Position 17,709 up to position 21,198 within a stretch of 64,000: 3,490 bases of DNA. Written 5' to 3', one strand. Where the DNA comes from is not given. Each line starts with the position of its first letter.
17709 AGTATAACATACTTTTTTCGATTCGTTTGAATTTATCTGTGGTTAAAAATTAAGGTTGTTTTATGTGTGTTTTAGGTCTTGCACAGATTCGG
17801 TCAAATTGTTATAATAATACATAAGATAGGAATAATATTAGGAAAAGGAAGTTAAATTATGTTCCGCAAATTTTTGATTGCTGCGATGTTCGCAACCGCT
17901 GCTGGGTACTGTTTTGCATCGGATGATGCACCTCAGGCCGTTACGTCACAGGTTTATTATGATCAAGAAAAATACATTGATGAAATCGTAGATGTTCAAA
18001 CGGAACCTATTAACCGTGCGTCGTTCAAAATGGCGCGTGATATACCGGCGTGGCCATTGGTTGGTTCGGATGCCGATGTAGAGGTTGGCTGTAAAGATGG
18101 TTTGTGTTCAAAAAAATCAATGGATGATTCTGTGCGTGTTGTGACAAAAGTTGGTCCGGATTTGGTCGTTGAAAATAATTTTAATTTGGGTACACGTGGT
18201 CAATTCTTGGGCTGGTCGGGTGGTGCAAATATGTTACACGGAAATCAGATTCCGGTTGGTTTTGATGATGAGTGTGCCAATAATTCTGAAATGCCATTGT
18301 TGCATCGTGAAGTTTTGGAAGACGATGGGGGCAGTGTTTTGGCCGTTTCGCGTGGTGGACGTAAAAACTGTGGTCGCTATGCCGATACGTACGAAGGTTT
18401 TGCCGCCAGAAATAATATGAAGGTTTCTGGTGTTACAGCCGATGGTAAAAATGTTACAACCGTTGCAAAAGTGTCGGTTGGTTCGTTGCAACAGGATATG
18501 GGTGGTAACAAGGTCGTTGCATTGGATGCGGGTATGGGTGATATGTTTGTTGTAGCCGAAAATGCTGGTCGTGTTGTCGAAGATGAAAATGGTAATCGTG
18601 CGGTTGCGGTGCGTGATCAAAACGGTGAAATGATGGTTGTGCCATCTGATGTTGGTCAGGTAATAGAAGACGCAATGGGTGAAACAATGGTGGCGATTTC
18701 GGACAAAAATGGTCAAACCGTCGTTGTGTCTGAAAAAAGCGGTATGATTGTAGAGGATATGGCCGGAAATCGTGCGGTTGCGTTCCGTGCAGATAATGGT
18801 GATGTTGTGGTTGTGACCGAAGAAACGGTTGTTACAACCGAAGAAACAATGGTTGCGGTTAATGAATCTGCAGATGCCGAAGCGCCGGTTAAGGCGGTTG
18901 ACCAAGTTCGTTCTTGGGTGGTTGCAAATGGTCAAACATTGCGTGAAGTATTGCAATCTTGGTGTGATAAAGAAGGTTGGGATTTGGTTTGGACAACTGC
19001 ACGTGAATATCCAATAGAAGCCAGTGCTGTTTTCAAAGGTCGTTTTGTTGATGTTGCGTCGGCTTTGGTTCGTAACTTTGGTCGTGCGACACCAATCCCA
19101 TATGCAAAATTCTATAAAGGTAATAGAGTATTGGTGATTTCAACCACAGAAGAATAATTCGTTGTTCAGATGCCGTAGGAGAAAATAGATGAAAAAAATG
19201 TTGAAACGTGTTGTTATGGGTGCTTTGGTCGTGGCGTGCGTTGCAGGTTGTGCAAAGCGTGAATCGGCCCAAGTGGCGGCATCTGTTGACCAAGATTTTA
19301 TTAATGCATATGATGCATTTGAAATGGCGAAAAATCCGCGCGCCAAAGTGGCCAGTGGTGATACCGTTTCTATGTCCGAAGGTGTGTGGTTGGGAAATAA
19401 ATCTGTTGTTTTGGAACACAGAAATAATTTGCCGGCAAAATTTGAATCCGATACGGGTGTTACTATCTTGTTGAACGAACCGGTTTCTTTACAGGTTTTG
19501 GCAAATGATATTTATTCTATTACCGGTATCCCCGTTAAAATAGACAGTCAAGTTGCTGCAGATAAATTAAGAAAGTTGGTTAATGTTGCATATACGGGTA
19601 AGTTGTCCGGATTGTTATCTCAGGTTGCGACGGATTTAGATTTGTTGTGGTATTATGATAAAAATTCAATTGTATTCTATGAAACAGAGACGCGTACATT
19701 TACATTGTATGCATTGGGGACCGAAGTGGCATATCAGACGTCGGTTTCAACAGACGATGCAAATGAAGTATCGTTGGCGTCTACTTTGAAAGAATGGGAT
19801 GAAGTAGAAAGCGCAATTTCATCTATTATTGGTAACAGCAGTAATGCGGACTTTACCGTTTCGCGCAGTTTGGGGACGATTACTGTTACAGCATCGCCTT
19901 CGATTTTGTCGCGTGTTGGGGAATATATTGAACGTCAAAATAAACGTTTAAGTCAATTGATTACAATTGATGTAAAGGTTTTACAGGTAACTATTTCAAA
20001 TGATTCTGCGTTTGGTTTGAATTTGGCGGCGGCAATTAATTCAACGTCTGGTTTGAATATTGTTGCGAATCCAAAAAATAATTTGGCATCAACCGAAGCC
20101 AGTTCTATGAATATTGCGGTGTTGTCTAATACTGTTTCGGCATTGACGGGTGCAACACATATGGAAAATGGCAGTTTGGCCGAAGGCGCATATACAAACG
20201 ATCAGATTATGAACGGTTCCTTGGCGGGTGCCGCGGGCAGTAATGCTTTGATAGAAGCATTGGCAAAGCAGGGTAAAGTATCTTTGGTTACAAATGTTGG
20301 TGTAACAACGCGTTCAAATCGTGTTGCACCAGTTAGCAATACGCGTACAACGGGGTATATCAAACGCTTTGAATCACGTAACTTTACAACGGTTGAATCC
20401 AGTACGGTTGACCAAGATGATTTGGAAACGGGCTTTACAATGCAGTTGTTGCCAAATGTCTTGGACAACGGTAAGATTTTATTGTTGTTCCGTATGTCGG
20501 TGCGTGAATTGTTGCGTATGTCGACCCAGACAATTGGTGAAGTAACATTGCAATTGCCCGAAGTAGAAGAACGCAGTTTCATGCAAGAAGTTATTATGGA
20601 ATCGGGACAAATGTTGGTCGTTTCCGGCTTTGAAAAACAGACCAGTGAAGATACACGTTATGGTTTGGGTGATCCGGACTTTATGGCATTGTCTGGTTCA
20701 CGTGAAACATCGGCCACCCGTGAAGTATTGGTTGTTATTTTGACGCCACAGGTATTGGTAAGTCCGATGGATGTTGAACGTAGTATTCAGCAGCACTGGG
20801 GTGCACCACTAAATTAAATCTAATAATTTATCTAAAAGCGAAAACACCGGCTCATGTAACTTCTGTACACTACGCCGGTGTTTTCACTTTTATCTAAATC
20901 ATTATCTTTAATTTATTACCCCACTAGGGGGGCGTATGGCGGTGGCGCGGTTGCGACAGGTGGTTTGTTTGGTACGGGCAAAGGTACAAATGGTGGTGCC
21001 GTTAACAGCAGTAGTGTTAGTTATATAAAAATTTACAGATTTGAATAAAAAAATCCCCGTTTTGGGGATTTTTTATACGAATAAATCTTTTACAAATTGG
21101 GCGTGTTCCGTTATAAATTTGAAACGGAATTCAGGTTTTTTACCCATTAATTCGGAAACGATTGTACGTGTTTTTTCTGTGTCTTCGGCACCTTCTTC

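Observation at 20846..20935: REP-like hairpin element family with a conserved loop and covarying stems (copy X)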

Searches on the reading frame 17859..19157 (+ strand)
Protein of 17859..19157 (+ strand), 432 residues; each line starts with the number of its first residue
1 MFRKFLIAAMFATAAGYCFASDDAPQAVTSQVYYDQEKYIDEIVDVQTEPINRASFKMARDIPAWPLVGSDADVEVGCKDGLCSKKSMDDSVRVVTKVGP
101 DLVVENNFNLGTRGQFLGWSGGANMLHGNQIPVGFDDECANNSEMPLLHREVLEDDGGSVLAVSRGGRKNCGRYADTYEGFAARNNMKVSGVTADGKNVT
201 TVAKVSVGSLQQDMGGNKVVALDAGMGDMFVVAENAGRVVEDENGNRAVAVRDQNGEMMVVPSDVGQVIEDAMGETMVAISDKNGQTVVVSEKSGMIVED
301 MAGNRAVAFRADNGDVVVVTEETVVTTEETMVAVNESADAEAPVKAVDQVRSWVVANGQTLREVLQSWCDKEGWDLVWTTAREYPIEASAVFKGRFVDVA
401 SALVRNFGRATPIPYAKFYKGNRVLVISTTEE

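Call 37: search_protein_families(library=pfam, proteins=[window:17859-19157:+])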
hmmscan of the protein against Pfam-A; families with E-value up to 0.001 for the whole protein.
window:17859-19157:+ (432 aa): 1 family
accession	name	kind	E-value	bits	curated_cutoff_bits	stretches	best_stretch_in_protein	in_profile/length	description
PF10671.14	TcpQ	-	1.1e-17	64.3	27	1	351-428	1-78/80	Toxin co-regulated pilus biosynthesis protein Q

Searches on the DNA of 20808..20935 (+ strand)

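Call 57: search_dna_similar(query=window:20808-20935:+, collection=plasmids, mode=distant, max_evalue=0.01, max_rows=10)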
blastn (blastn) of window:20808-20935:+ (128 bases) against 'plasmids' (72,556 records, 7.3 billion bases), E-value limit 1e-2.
No match.

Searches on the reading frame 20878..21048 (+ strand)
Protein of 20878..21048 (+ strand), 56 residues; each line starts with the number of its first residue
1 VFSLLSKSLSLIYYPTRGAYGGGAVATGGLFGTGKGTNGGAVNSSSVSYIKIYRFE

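Call 37: search_protein_families(library=pfam, proteins=[window:20878-21048:+])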
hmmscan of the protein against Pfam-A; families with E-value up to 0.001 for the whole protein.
window:20878-21048:+ (56 aa): 0 families
